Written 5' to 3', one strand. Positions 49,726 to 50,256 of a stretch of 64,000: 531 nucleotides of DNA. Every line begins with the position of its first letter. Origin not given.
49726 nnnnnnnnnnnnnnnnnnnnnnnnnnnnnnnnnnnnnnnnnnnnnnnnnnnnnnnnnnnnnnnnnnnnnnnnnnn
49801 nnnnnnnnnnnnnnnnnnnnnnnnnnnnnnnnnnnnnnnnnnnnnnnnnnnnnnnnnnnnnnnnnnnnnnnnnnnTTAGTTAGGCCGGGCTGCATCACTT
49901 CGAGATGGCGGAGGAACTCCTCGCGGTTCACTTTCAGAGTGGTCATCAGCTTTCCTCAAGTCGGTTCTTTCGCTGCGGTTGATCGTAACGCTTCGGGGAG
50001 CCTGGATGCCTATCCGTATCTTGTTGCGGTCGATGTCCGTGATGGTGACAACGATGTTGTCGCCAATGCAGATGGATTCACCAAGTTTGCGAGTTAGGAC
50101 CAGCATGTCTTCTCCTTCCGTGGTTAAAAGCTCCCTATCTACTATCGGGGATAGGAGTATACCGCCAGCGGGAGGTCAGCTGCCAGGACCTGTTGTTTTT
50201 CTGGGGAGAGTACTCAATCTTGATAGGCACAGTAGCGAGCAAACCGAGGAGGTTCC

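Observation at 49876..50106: Phage-encoded CsrA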

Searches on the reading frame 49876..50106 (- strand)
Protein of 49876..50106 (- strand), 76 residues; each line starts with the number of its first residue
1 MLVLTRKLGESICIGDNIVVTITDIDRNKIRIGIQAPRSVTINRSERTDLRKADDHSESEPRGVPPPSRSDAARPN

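Call 3: search_protein_families(library=pfam, proteins=[window:49876-50106:-], max_evalue=0.01)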
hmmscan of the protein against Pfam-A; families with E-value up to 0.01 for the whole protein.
window:49876-50106:- (76 aa): 1 family
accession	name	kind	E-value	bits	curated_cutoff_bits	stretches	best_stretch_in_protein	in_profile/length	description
PF02599.21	CsrA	-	1.4e-21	76.6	27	1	1-46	1-46/53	Global regulator protein family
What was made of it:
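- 49876..50106 (-): csrA gene. 76-aa CsrA-family RNA-binding protein: conserved core at residues 1-46, divergent and probably disordered tail at residues 47-76. Pfam PF02599 E 1.4e-21 (call 3).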

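Call 7: search_protein_families(library=phrogs, proteins=[window:49876-50106:-], max_evalue=0.001)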
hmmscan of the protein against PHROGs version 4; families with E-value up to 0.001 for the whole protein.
window:49876-50106:- (76 aa): 3 families
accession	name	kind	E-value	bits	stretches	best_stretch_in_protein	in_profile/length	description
phrog_9500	-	transcription regulation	1.5e-15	57.9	1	1-58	1-58/65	CsrA-like regulator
phrog_5527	-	transcription regulation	1.8e-14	54.9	1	1-47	1-47/123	transcriptional regulator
phrog_31572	-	unknown function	1.5e-10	42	1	1-54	1-53/105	-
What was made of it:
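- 49876..50106 (-): PHROG 9500 (call 7).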

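Call 11: find_homologous_proteins(query=window:49876-50106:-)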
Query window:49876-50106:- (76 aa): 411 proteins with E <= 0.001 among 416 candidates; the best 120 are listed.
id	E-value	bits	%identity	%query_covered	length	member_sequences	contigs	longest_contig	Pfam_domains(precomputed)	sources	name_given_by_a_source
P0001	7.8e-12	63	55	82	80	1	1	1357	PF02599.22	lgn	-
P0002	9.8e-12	62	60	76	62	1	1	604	PF02599.22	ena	-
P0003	2.0e-11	61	46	100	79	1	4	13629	PF02599.22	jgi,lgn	jgi:carbon storage regulator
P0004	2.8e-11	61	54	80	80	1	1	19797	PF02599.22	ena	-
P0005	2.8e-11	61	54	80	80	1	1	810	PF02599.22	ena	-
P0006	2.9e-11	61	54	80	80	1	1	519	PF02599.22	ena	-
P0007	2.9e-11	61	54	80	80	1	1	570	PF02599.22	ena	-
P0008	3.0e-11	61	53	84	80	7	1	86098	PF02599.22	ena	-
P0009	3.4e-11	61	70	61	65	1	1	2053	PF02599.22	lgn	-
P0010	4.5e-11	60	67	61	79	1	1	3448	PF02599.22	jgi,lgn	jgi:carbon storage regulator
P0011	5.2e-11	60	72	61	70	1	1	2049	PF02599.22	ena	-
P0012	5.4e-11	60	47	99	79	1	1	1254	PF02599.22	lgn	-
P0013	5.5e-11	60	47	97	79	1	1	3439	PF02599.22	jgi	jgi:carbon storage regulator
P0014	6.2e-11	60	74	61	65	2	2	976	PF02599.22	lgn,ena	-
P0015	6.3e-11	60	52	84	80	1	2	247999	PF02599.22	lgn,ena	-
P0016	7.0e-11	60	54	80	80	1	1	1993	PF02599.22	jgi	jgi:carbon storage regulator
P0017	7.6e-11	60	45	100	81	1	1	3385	PF02599.22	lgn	-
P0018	7.7e-11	60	52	80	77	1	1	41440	PF02599.22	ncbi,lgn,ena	-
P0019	7.8e-11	59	46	100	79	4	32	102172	PF02599.22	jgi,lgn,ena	jgi:carbon storage regulator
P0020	8.0e-11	59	52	84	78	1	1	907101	PF02599.22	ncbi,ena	-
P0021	8.1e-11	59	70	61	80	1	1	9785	PF02599.22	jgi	jgi:carbon storage regulator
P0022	9.0e-11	59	50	82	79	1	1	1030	PF02599.22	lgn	-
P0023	9.0e-11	59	67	61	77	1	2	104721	PF02599.22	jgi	-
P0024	9.6e-11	59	52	80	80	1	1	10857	PF02599.22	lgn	-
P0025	1.1e-10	59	45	99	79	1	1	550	PF02599.22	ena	-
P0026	1.3e-10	59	65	61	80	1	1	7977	PF02599.22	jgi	jgi:carbon storage regulator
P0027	1.3e-10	59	44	99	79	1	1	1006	PF02599.22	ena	-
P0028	1.3e-10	59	50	84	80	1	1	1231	PF02599.22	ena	-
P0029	1.3e-10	59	65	61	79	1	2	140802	PF02599.22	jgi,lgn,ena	jgi:carbon storage regulator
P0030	1.5e-10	59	52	82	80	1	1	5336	PF02599.22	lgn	-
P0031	1.6e-10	58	67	61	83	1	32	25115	PF02599.22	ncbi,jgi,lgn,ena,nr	ncbi:MAG TPA: carbon storage regulator CsrA [Chitinispirillaceae bacterium]|jgi:carbon storage regul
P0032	1.7e-10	58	65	61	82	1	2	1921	PF02599.22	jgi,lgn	jgi:carbon storage regulator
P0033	1.7e-10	58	50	82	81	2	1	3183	PF02599.22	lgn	-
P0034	1.9e-10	58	65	61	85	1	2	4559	PF02599.22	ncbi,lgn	-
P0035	1.9e-10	58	46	100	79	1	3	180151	PF02599.22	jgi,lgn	jgi:carbon storage regulator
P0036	1.9e-10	58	46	100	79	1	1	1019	PF02599.22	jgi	jgi:carbon storage regulator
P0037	2.0e-10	58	59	80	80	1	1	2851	PF02599.22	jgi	jgi:carbon storage regulator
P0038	2.7e-10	58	45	100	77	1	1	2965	PF02599.22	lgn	-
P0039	2.8e-10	58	46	100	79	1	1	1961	PF02599.22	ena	-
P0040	2.8e-10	58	46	100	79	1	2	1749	PF02599.22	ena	-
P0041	2.8e-10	58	47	99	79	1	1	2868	PF02599.22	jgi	jgi:carbon storage regulator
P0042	3.2e-10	58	46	100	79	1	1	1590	PF02599.22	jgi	-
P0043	3.7e-10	57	53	88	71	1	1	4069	PF02599.22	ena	-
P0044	3.7e-10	57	57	83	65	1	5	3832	PF02599.22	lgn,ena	-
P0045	3.9e-10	57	42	100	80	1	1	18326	PF02599.22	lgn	-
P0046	4.2e-10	57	43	99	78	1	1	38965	PF02599.22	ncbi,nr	ncbi:MAG: carbon storage regulator CsrA [Chitinivibrionales bacterium]|nr:carbon storage regulator C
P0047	4.2e-10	57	65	61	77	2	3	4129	PF02599.22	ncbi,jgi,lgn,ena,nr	ncbi:MAG: carbon storage regulator CsrA [Candidatus Pacearchaeota archaeon]|nr:carbon storage regula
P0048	5.1e-10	57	45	100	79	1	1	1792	PF02599.22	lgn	-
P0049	5.7e-10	57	45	97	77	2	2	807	PF02599.22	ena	-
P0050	5.8e-10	57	45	100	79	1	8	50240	PF02599.22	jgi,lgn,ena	jgi:carbon storage regulator (csrA)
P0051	5.8e-10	57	45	100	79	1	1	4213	PF02599.22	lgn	-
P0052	5.9e-10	57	45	100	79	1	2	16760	PF02599.22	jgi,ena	jgi:carbon storage regulator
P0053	6.3e-10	57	43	100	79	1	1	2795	PF02599.22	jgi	jgi:carbon storage regulator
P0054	6.4e-10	57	63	61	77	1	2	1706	PF02599.22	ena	-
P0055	7.4e-10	56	72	61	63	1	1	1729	PF02599.22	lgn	-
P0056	7.8e-10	56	72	61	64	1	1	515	PF02599.22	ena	-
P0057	8.2e-10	56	67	61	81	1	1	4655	PF02599.22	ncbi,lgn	-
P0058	8.5e-10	56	45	100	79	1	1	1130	PF02599.22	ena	-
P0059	9.5e-10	56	63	61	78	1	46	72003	PF02599.22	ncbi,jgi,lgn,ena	jgi:carbon storage regulator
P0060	9.7e-10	56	63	61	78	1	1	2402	PF02599.22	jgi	jgi:carbon storage regulator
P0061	1.2e-9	56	63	61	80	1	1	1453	PF02599.22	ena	-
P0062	1.3e-9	56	67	61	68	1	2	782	PF02599.22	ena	-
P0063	1.4e-9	56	65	61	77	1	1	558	PF02599.22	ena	-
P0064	1.4e-9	55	63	61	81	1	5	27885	PF02599.22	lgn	-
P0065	1.5e-9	55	59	76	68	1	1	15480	PF02599.22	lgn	-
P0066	1.6e-9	55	67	61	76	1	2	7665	PF02599.22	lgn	-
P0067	1.8e-9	55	67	61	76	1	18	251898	PF02599.22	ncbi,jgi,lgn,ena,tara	jgi:carbon storage regulator|tara:strand:- start:777 stop:1007 length:231 start_codon:yes stop_codon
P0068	1.8e-9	55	67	61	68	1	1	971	PF02599.22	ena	-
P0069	1.8e-9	55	43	97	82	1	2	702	PF02599.22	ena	-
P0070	2.0e-9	55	67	61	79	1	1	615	PF02599.22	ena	-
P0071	2.5e-9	55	51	83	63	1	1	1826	PF02599.22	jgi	jgi:carbon storage regulator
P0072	2.6e-9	55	63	61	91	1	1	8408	PF02599.22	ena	-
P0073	2.8e-9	55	51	78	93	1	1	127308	PF02599.22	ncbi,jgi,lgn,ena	jgi:carbon storage regulator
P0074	3.0e-9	54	46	100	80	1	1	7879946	PF02599.22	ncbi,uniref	ncbi:carbon storage regulator CsrA [Krasilnikovia sp. MM14-A1259]|uniref:carbon storage regulator Cs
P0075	3.1e-9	54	55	75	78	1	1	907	PF02599.22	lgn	-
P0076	3.1e-9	54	67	61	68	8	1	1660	PF02599.22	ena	-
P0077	3.1e-9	54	53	78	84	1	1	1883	PF02599.22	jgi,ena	-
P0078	3.2e-9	54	63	61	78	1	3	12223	PF02599.22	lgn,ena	-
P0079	3.3e-9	54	59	61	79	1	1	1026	PF02599.22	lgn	-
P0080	3.6e-9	54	53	76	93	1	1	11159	PF02599.22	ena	-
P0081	3.6e-9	54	57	72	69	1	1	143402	PF02599.22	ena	-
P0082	3.8e-9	54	52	76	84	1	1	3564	PF02599.22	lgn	-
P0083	4.1e-9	54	56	83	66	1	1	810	PF02599.22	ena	-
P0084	4.6e-9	54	61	61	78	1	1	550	PF02599.22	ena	-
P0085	4.6e-9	54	51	80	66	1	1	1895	PF02599.22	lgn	-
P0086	5.0e-9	54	63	61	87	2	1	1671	PF02599.22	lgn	-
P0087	5.3e-9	54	59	61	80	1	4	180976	PF02599.22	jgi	jgi:carbon storage regulator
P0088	6.9e-9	53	51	83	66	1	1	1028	PF02599.22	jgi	jgi:carbon storage regulator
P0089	7.1e-9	53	56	72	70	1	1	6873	PF02599.22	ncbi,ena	-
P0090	7.2e-9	53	59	61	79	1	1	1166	PF02599.22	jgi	jgi:carbon storage regulator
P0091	7.3e-9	53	65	61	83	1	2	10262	PF02599.22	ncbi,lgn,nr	ncbi:MAG: carbon storage regulator [Calditrichaeota bacterium]|nr:MAG: carbon storage regulator [Cal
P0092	7.3e-9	53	53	79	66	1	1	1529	PF02599.22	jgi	jgi:carbon storage regulator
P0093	8.0e-9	53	65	61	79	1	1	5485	PF02599.22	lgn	-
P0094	8.6e-9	53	61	61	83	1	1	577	PF02599.22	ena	-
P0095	1.0e-8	53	52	80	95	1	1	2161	PF02599.22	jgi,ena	-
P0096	1.0e-8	53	54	72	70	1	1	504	PF02599.22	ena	-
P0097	1.2e-8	53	52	76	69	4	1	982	PF02599.22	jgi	-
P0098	1.2e-8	53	53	82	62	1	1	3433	PF02599.22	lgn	-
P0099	1.6e-8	52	63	63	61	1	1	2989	PF02599.22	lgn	-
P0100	1.9e-8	52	57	64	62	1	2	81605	PF02599.22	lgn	-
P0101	1.9e-8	52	59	64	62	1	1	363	PF02599.22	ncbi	-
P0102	2.4e-8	52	49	76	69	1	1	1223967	PF02599.22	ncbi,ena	-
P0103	2.5e-8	52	59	61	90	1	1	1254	PF02599.22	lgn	-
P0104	2.5e-8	52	46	88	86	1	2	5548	PF02599.22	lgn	-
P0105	2.5e-8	52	61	61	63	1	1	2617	PF02599.22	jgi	jgi:carbon storage regulator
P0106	2.6e-8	51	63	61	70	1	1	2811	PF02599.22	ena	-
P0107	2.7e-8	51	63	61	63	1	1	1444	PF02599.22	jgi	-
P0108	2.8e-8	51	59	61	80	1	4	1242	PF02599.22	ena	-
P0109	2.8e-8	51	59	64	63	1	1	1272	PF02599.22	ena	-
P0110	3.3e-8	51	50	84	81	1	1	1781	PF02599.22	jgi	-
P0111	3.6e-8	51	47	84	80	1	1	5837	PF02599.22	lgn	-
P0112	3.7e-8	51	46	88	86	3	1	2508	PF02599.22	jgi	jgi:carbon storage regulator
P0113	4.2e-8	51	48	86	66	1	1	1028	PF02599.22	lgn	-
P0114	4.2e-8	51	63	61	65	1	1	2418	PF02599.22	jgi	jgi:carbon storage regulator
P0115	4.3e-8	51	63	61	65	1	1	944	PF02599.22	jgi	jgi:carbon storage regulator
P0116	4.4e-8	51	63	61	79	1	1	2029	PF02599.22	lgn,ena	-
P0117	4.4e-8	51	63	61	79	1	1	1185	PF02599.22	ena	-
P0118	4.5e-8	51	63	61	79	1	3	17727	PF02599.22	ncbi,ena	-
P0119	5.2e-8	51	63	61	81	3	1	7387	PF02599.22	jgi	jgi:carbon storage regulator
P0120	5.2e-8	51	57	64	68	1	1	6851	PF02599.22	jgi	jgi:carbon storage regulator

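Call 23: find_related_loci(query=window:49876-50106:-, collection=viral_contigs, flank=6000)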
Query window:49876-50106:- (76 aa) in viral_contigs; peptide patterns used: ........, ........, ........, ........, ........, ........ (x = any residue, [..] = any of these).
58 stretches matched a pattern; 20 encode a relative of the query (tblastn E <= 1e-3); 20 distinct loci.
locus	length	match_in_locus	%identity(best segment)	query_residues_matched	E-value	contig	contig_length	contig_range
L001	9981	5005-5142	65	1-46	4e-17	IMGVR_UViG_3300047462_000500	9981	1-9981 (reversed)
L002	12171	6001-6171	53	1-62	9e-16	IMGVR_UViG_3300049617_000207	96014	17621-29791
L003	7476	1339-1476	59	1-46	2e-14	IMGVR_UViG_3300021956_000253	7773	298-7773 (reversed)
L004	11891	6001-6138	59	1-46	2e-14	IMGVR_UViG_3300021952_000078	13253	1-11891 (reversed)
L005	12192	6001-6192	49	1-72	1e-13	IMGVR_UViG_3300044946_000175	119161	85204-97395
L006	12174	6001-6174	45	1-58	9e-14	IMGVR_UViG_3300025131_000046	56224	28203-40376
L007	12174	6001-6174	45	1-58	9e-14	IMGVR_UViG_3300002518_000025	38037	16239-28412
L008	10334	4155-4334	47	1-60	1e-12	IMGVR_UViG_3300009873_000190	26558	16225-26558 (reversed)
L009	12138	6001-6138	52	1-46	8e-12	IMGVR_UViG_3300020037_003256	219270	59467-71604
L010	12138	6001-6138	54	1-46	4e-10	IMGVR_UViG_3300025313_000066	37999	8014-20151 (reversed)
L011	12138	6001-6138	50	1-46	9e-10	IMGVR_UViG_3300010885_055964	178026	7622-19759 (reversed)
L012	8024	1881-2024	54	1-46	2e-9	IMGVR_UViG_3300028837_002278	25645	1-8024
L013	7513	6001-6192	36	1-62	3e-8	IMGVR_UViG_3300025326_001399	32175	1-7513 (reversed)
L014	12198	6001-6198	36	1-65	1e-6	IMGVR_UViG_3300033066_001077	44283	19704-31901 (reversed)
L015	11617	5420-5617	36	1-65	1e-6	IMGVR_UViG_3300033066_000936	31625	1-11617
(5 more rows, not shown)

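Call 24: search_dna_similar(query=window:49876-50106:-, collection=phages, mode=protein, max_rows=40, max_evalue=0.001)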
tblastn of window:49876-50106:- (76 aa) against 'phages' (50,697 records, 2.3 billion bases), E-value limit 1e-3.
Records with a match: 81; places in all: 81; records where one place covers at least 80% of the query: 1.
Best place of each record, by identity: <60% 81.
By first word of the organism name: Pseudomonas 46; Vibrio 28; Bacteriophage 2; Acinetobacter 2; Salmonella 1; Providencia 1; Bacillus 1.
By host as written in the record: - 32; Pseudomonas aeruginosa 22; Vibrio crassostreae 6; Pseudomonas aeruginosa PAO1 5; carbapenem-resistant Pseudomonas aeruginosa YMC11/07/P54 2; Pseudomonas sp. 2; Pseudomonas aeruginosa HIM-6 2; Pseudomonas aeruginosa strain 3-38 1; and 9 more.
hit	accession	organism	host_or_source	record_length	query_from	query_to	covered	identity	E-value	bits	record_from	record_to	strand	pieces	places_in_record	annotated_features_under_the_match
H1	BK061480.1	Pseudomonas phage vB_PaeS-D14H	Pseudomonas aeruginosa strain 3-38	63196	1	46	61%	54.3%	1e-8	55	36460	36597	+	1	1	Bacteriophage control infection protein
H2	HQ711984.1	Pseudomonas phage phi297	Pseudomonas aeruginosa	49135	1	46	61%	52.2%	8e-8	52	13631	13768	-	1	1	global regulatory protein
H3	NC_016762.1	Pseudomonas phage phi297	Pseudomonas aeruginosa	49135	1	46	61%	52.2%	8e-8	52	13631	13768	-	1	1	transcriptional regulator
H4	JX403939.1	Pseudomonas phage YMC/01/01/P52_PAE_BP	Pseudomonas aeruginosa YMC/01/01/P52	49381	1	46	61%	52.2%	1e-7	52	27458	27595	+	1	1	hypothetical protein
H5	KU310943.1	Pseudomonas phage YMC11/07/P54_PAE_BP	carbapenem-resistant Pseudomonas ...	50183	1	46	61%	52.2%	1e-7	52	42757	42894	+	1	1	hypothetical protein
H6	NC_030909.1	Pseudomonas phage YMC11/07/P54_PAE_BP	carbapenem-resistant Pseudomonas ...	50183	1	46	61%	52.2%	1e-7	52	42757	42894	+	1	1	transcriptional regulator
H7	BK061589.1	Pseudomonas phage vB_PaeS-D14P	Pseudomonas aeruginosa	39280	1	46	61%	52.2%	1e-7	52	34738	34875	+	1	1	Bacteriophage control infection protein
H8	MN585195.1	Pseudomonas phage AUS531phi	Pseudomonas aeruginosa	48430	1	46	61%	52.2%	1e-7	52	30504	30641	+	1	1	bacteriophage control infection protein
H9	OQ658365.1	Pseudomonas phage sp.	Pseudomonas aeruginosa PACL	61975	1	46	61%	52.2%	1e-7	52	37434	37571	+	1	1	global regulatory protein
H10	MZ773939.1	Pseudomonas phage PP9W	Pseudomonas aeruginosa P9W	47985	1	46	61%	52.2%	2e-7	51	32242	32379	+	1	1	carbon storage regulator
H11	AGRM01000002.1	Salmonella enterica subsp. houtenae str. ATCC BAA-1581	Homo sapiens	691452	1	63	83%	38.1%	4e-9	56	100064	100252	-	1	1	carbon storage regulator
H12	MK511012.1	Pseudomonas phage vB_Pae_BR153a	Pseudomonas aeruginosa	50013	1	46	61%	50.0%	3e-7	50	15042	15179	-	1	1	carbon storage regulator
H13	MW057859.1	Providencia phage PSTCR8lys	Providencia stuartii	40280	1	46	61%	47.8%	1e-7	52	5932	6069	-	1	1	carbon storage regulator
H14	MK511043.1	Pseudomonas phage vB_Pae_BR228a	Pseudomonas aeruginosa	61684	1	46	61%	47.8%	3e-7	50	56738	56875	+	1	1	carbon storage regulator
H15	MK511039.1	Pseudomonas phage vB_Pae_CF24a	Pseudomonas aeruginosa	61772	1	46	61%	47.8%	3e-7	50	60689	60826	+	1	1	carbon storage regulator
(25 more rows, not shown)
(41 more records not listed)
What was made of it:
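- Closest known: Previously reported phage-encoded CsrA homologues: PHROG 9500/5527. Same: There are 81 GenBank phage records (call 24) and 20 IMG/VR loci (call 23).
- Closest known: Previously reported phage-encoded CsrA homologues: PHROG 9500/5527. Different: Identity to isolated-phage proteins is at most 54% (call 24).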

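Call 50: search_solved_structures(query=window:49876-50106:-, max_evalue=0.001, show_alignments=2)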
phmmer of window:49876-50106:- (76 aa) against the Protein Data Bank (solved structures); distinct sequences matched with E-value up to 0.001: 9.
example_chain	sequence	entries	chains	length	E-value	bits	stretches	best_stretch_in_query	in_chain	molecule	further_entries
1y00_A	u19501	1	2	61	3.5e-11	46.3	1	1-54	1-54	Carbon storage regulator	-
2jpp_A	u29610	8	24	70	4e-11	46.1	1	1-47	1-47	Translational repressor | Carbon storage regulator homolog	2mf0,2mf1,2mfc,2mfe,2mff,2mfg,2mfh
2bti_A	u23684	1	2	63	5.1e-11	45.7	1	1-49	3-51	CARBON STORAGE REGULATOR HOMOLOG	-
5z38_F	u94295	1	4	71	5.8e-11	45.6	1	1-54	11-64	wild type CsrA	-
1vpz_A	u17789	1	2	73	7.8e-11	45.2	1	1-49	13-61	Carbon storage regulator homolog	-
7yr6_E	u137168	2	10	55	1e-10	44.8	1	1-46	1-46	Translational regulator CsrA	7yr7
5z38_E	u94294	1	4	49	6.7e-10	42.2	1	1-44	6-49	Truncated-CsrA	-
5dmb_D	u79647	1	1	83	1.5e-08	37.9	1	2-57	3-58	Carbon storage regulator homolog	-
1t3o_A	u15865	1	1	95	4.3e-06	30.2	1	1-46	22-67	Carbon storage regulator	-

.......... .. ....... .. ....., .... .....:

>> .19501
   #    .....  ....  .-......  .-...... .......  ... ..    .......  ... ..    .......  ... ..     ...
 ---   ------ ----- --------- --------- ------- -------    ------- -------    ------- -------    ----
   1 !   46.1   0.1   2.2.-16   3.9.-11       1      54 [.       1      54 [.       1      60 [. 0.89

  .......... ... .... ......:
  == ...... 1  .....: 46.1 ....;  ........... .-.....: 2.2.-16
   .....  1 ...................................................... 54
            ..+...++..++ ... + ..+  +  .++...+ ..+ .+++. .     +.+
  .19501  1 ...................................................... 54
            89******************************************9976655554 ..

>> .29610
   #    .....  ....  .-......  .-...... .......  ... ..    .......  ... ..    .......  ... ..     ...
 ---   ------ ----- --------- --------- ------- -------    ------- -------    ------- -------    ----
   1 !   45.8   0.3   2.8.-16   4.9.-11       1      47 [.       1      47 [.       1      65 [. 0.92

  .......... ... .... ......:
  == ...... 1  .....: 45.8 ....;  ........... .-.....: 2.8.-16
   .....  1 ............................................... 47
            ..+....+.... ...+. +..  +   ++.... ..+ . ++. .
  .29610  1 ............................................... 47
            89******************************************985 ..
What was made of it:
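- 49876..50106 (-): PDB CsrA/RsmE sequence hits (call 50).
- On CsrA/RsmA family (PF02599): PDB CsrA/RsmE hits at about 4e-11 (call 50).
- Checked: It also matches PHROG 9500 'CsrA-like regulator' at 1.5e-15 (call 7) and PDB CsrA 1Y00 at 3.5e-11 and RsmE 2JPP at 4e-11 (call 50).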

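Call 58: predict_structure(alignment_id=A4)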
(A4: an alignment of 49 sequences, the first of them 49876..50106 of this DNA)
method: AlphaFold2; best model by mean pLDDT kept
length: 76 residues; sequences in the alignment: 49
mean_pLDDT: 74.5   pTM: 0.49
mean pLDDT of the five models: 74.5, 74.2, 73.2, 70.8, 69.7
residues with pLDDT >= 90: 26; 70-90: 18; 50-70: 23; < 50: 9
segments of 3 or more residues with pLDDT < 50: 54-60
pLDDT, mean of each block of 10 residues (from residue 1): 80 91 92 92 72 49 57 55
secondary structure, 60 per line:
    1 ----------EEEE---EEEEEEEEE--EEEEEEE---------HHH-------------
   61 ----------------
elements in order: E11-14 E18-26 E29-35
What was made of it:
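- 49876..50106 (-): AF2 core pLDDT about 90 and tail below 60 (call 58).
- Tail: pLDDT below 60 (call 58).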

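Call 63: fold_search(model_id=the predicted structure, library=pdb)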
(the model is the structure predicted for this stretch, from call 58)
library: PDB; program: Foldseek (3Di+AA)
matches with E <= 10: 86; with E <= 0.001: 7
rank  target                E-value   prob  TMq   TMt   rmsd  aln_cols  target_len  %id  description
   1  5z38_F                4.4e-04  1.00  0.53  0.68   1.7        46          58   46  Crystal structure of CsrA bound to CesT (released 2018-04-04)
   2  5z38_H                5.1e-04  1.00  0.53  0.69   1.7        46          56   46  Crystal structure of CsrA bound to CesT (released 2018-04-04)
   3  1vpz_B                5.4e-04  1.00  0.54  0.71   1.6        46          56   43  Crystal structure of a putative carbon storage regulator protein (csra, pa0905) from pseudomonas aeruginosa at 2.05 A  (released 2004-12-14)
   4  2mfc_MODEL_1_A        6.1e-04  1.00  0.52  0.65   1.7        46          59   54  Csr/Rsm protein-RNA recognition - A molecular affinity ruler: RsmZ(SL1)/RsmE(dimer) 2:1 complex (released 2014-02-26)
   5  1vpz_A                7.0e-04  1.00  0.54  0.69   1.6        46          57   43  Crystal structure of a putative carbon storage regulator protein (csra, pa0905) from pseudomonas aeruginosa at 2.05 A  (released 2004-12-14)
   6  2bti_B                7.9e-04  1.00  0.54  0.69   1.6        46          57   46  Structure-function studies of the RmsA CsrA post-transcriptional global regulator protein family reveals a class of RN (released 2006-01-04)
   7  5z38_J                8.4e-04  1.00  0.54  0.72   1.6        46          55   46  Crystal structure of CsrA bound to CesT (released 2018-04-04)
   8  5z38_L                1.2e-03  1.00  0.53  0.72   1.5        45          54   44  Crystal structure of CsrA bound to CesT (released 2018-04-04)
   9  5z38_I                1.4e-03  1.00  0.45  0.74   1.5        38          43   47  Crystal structure of CsrA bound to CesT (released 2018-04-04)
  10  2jpp_MODEL_1_A        1.6e-03  1.00  0.53  0.72   1.7        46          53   54  Structural basis of RsmA/CsrA RNA recognition: Structure of RsmE bound to the Shine-Dalgarno sequence of hcnA  (released 2007-08-21)
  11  5z38_E                1.8e-03  1.00  0.43  0.74   1.6        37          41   49  Crystal structure of CsrA bound to CesT (released 2018-04-04)
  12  2bti_A                2.4e-03  1.00  0.54  0.69   1.6        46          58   46  Structure-function studies of the RmsA CsrA post-transcriptional global regulator protein family reveals a class of RN (released 2006-01-04)
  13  7yr6_B                2.9e-03  1.00  0.50  0.66   2.0        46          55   43  Cryo-EM structure of Pseudomonas aeruginosa RsmZ RNA in complex with two RsmA protein dimers (released 2023-05-17)
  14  1y00_MODEL_1_A        3.2e-03  1.00  0.43  0.51   2.8        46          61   46  Solution structure of the Carbon Storage Regulator protein CsrA (released 2005-06-21)
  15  5dmb_D                3.5e-03  1.00  0.53  0.55   1.6        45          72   51  Crystal structure of a translational regulator bound to a flagellar assembly factor (released 2016-08-24)
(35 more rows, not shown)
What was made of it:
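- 49876..50106 (-): Top 15 Foldseek hits are all CsrA/RsmA/RsmE, rmsd 1.5-2.8 A (call 63).
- On CsrA/RsmA family (PF02599): The core is modelled at pLDDT about 90 and superposes on CsrA chains at 1.5-1.7 A over 46 residues (calls 58, 63).
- Family membership: Pfam and PHROG hits (calls 3, 7), PDB sequence hits (call 50), AF2 model and Foldseek (calls 58, 63).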
